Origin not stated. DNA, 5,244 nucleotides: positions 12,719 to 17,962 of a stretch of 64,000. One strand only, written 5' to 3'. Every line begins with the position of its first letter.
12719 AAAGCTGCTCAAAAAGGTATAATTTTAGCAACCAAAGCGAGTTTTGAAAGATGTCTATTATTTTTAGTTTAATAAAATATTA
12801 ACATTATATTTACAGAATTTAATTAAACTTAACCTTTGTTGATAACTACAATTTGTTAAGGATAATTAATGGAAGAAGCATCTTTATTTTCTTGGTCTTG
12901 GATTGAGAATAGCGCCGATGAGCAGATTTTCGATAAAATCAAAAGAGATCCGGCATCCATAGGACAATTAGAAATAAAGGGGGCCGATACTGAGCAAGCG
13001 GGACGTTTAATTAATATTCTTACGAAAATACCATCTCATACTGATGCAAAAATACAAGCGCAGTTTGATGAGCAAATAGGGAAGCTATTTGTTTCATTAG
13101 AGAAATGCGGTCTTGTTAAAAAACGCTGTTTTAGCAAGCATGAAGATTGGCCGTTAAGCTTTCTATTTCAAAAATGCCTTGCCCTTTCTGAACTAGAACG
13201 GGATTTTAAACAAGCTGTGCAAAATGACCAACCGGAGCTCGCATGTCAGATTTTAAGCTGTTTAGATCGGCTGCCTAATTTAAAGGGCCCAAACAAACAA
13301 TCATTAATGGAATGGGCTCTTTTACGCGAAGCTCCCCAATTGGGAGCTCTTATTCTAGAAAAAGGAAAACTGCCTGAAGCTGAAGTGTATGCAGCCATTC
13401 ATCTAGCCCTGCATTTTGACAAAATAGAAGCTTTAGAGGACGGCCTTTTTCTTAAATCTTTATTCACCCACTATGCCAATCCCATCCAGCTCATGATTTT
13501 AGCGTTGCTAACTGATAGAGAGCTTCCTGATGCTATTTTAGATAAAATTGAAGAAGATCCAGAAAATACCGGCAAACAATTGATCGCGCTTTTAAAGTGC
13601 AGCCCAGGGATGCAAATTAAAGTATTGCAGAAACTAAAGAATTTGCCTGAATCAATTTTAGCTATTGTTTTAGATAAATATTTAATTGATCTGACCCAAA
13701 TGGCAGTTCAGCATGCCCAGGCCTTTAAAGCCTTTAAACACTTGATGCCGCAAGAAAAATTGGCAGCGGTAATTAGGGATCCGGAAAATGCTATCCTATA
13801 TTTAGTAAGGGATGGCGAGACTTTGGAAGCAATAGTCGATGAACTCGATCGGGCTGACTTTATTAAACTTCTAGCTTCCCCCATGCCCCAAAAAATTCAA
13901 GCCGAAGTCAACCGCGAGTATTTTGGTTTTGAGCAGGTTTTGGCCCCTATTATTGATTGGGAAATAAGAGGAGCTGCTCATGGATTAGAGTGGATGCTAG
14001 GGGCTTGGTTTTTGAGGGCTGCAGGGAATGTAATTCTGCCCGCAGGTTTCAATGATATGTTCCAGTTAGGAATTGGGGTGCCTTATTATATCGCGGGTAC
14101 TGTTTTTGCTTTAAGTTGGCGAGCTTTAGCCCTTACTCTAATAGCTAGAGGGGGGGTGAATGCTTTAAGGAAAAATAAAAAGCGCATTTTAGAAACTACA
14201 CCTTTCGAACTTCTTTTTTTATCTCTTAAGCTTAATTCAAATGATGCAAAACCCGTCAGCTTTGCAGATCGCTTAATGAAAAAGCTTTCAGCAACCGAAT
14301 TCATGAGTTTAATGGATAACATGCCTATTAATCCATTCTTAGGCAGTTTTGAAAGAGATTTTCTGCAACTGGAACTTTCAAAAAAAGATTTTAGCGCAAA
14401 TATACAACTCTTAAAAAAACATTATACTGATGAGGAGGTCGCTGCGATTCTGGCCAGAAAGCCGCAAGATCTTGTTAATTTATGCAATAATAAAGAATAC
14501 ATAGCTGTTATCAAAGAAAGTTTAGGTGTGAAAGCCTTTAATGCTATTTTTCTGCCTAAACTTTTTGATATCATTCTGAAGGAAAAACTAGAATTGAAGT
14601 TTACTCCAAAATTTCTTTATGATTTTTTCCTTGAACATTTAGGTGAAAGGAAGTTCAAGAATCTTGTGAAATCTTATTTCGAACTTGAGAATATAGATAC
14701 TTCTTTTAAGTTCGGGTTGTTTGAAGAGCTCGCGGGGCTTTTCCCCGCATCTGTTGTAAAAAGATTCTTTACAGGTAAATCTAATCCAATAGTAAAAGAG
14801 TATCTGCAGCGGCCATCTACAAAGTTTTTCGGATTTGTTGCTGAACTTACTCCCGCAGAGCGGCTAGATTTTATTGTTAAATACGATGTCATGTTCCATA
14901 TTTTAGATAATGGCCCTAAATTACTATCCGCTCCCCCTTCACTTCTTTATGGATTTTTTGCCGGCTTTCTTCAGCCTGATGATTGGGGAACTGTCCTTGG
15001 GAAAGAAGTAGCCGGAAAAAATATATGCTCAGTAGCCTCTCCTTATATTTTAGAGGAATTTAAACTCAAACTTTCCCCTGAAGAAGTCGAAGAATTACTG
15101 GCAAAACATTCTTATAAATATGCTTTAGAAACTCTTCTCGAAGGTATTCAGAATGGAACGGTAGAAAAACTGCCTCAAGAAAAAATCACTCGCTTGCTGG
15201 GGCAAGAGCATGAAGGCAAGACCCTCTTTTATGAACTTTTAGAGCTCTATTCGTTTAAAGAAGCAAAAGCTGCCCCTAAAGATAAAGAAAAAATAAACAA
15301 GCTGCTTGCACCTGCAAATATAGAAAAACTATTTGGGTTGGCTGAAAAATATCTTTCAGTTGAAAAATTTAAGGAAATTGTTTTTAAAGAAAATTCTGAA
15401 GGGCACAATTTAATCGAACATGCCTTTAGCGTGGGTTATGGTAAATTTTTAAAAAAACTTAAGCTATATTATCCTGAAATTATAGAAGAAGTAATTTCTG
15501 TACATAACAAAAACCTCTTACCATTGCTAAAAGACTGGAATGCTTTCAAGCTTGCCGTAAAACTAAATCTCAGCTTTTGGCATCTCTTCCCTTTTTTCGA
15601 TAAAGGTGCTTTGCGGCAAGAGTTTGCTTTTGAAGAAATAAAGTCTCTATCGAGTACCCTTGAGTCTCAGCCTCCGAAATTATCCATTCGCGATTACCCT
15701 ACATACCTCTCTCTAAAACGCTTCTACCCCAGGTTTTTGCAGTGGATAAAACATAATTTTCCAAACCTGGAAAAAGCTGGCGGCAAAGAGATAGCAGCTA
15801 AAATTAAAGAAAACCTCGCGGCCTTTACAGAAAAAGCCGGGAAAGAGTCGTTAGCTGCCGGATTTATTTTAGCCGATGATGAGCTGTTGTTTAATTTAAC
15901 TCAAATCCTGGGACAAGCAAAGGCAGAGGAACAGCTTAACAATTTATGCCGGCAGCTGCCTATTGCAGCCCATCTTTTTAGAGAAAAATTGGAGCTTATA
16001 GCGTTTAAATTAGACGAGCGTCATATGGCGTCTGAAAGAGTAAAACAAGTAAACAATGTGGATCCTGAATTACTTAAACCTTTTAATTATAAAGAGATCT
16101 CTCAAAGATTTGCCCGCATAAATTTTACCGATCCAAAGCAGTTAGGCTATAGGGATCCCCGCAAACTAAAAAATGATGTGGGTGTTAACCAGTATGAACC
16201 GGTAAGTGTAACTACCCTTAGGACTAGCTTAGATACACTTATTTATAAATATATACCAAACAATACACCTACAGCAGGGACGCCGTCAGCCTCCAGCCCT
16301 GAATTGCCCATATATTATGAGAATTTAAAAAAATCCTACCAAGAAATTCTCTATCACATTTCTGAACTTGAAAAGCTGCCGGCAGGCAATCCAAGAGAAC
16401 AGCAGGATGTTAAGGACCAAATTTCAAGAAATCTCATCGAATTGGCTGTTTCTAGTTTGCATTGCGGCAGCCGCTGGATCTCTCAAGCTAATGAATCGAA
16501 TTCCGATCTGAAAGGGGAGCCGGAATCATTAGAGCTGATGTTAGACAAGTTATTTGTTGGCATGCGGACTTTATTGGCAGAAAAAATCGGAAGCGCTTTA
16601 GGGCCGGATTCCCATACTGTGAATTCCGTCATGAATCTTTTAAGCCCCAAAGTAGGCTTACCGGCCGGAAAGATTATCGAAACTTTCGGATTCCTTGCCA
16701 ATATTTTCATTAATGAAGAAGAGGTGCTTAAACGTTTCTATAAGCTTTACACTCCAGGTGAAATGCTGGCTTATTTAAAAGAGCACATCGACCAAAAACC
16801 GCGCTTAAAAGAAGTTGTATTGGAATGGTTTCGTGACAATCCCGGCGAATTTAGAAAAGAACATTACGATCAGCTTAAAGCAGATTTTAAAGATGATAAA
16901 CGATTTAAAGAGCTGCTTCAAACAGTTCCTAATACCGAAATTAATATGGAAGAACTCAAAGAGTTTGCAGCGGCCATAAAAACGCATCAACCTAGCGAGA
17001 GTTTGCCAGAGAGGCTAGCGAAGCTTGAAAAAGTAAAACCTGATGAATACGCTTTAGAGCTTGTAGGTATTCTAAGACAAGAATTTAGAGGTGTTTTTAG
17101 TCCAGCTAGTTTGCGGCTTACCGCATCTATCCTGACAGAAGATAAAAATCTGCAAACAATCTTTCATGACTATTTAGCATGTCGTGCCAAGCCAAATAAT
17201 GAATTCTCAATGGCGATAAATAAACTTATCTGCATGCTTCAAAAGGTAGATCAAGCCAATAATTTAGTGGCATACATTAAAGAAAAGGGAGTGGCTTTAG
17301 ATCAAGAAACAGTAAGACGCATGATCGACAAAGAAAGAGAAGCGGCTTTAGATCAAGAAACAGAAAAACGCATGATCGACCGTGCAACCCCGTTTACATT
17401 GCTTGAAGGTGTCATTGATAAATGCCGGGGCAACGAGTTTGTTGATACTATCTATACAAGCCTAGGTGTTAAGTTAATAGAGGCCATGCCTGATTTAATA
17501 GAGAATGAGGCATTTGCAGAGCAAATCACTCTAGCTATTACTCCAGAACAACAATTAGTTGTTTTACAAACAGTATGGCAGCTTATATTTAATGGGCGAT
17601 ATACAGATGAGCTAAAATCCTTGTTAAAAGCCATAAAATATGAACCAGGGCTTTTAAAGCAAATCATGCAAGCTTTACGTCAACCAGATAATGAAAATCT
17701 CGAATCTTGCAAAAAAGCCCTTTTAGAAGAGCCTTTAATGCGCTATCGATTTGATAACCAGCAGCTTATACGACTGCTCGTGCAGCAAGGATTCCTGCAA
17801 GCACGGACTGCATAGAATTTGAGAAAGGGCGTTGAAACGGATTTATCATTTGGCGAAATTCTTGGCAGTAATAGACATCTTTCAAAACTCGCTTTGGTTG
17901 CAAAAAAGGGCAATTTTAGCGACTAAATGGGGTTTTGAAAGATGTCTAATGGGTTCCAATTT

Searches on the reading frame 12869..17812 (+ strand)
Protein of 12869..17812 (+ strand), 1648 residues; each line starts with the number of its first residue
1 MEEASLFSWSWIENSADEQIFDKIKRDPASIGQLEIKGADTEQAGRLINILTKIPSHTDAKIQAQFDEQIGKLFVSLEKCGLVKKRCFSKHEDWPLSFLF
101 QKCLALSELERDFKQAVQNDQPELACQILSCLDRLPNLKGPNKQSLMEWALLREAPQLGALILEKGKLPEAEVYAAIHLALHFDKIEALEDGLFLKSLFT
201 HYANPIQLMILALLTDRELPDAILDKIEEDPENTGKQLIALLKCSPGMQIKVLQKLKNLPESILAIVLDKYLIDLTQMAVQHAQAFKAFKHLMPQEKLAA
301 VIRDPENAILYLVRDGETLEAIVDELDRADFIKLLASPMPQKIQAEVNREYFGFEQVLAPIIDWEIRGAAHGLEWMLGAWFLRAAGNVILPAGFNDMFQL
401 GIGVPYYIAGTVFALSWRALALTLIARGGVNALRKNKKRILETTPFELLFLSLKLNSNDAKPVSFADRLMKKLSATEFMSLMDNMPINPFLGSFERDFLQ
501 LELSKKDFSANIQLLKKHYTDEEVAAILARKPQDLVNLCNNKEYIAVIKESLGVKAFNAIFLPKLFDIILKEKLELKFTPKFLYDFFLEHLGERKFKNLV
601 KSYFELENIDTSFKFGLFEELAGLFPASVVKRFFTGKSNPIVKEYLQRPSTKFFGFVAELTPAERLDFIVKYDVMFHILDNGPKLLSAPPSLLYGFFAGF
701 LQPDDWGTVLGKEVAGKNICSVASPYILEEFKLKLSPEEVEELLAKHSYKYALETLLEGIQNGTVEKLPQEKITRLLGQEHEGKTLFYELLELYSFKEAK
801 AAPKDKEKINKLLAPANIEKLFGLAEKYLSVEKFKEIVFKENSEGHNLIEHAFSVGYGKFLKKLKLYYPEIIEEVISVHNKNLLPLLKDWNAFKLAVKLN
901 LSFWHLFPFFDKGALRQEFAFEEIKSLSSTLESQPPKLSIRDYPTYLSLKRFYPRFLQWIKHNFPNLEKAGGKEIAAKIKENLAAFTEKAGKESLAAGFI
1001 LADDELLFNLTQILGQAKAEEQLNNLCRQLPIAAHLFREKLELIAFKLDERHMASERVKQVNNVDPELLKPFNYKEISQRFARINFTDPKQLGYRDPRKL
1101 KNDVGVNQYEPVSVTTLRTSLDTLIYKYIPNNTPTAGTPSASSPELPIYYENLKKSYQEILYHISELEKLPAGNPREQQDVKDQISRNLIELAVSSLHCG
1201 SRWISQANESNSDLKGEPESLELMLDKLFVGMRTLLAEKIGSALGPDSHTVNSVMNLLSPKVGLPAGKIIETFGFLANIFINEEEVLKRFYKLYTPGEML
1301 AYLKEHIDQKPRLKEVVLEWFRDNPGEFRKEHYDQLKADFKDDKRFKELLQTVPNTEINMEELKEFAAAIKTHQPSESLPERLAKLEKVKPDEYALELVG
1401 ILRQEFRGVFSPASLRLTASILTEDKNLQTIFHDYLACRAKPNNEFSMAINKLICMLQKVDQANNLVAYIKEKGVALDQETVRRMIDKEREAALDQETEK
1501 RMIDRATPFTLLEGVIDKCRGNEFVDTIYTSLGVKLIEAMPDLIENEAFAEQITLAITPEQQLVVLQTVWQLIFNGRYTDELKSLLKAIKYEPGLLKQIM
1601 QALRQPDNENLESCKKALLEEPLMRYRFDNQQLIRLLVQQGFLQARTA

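Call 6: search_protein_families(library=pfam, proteins=[window:12869-17812:+], max_evalue=1)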
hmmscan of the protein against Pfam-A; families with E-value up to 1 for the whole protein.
window:12869-17812:+ (1648 aa): 1 family
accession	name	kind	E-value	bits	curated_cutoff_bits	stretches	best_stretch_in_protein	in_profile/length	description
PF01316.27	Arg_repressor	-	0.091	13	27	1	1452-1488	12-47/70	Arginine repressor, DNA binding domain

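Call 18: find_homologous_proteins(query=window:12869-17812:+)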
Query window:12869-17812:+ (1648 aa): 1 proteins with E <= 0.001 among 8000 candidates.
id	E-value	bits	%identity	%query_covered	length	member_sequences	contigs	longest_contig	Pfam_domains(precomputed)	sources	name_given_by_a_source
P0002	0.0e+0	3691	100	100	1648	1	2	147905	-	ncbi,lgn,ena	-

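Call 19: find_encoding_contigs(protein=P0002, flank=1000, max_places=3)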
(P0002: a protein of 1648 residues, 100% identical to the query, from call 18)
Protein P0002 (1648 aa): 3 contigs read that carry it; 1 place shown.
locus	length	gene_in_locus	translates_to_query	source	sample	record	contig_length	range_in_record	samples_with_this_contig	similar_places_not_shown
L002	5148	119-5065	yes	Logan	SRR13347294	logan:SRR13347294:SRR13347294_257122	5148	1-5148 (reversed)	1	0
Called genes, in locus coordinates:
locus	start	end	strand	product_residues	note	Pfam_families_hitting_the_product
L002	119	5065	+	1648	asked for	-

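Call 25: search_protein_families(library=ncbifam, proteins=[window:12869-17812:+], max_evalue=0.1)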
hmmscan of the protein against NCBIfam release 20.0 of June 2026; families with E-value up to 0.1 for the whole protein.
window:12869-17812:+ (1648 aa): 0 families

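Call 59: list_cluster_members(proteins=[P0002, P0003, P0001, P0006, P0007, P0008, P0011, P0018, P0021, P0034])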
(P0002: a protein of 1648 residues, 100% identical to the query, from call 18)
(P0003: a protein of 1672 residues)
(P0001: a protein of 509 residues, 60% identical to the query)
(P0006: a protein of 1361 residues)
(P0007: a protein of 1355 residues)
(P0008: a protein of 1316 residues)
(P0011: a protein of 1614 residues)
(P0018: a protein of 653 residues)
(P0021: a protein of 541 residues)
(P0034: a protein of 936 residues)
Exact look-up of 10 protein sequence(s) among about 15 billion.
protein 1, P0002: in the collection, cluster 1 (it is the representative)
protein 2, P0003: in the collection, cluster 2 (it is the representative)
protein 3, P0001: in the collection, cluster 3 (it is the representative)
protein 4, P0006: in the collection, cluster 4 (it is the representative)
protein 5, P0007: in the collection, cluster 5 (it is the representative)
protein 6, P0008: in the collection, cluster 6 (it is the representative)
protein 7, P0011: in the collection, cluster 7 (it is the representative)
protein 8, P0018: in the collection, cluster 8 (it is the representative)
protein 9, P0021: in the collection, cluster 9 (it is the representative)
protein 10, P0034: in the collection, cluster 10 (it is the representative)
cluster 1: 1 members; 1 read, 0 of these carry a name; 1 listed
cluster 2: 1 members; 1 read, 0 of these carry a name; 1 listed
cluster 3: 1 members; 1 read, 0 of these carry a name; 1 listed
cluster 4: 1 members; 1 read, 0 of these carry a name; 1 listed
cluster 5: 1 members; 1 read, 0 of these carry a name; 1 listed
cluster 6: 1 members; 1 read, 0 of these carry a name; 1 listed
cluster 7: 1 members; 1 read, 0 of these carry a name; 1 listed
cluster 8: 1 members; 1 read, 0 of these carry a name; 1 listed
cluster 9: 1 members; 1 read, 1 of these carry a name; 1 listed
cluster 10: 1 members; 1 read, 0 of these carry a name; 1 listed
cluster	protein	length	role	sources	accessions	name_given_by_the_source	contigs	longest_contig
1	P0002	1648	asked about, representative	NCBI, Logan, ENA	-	-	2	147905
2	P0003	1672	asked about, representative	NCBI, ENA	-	-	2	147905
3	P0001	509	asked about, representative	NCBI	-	-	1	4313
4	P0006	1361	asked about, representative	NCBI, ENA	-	-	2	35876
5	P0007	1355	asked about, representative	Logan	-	-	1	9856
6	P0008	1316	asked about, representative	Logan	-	-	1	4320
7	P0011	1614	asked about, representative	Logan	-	-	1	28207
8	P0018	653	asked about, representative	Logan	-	-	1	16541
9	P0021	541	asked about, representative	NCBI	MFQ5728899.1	MAG: hypothetical protein ACE5GN_00875, partial [Waddliaceae bacterium]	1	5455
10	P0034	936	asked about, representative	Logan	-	-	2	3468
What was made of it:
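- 12869..17815 (+): Gene 2, 1648 aa, full-length paralogue of gene 1. The identical protein P0002 is on record on a 148-kb contig (calls 18, 59).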

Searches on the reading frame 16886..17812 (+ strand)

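Call 75: search_protein_families(library=pfam, proteins=[window:16886-17812:+], max_evalue=10)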
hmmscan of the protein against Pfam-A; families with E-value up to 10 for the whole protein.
window:16886-17812:+ (309 aa): 4 families
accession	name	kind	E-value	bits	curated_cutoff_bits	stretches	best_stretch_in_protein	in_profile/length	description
PF01316.27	Arg_repressor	-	0.029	14.6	27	1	113-149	12-47/70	Arginine repressor, DNA binding domain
PF19145.5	DUF5827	-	0.059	14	26.8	1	141-172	33-64/87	Family of unknown function (DUF5827)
PF07308.18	DUF1456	-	0.061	14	27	0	259-282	34-57/68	Protein of unknown function (DUF1456)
PF23808.1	DUF7181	-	0.091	13.4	27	1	76-138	9-68/153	Domain of unknown function (DUF7181)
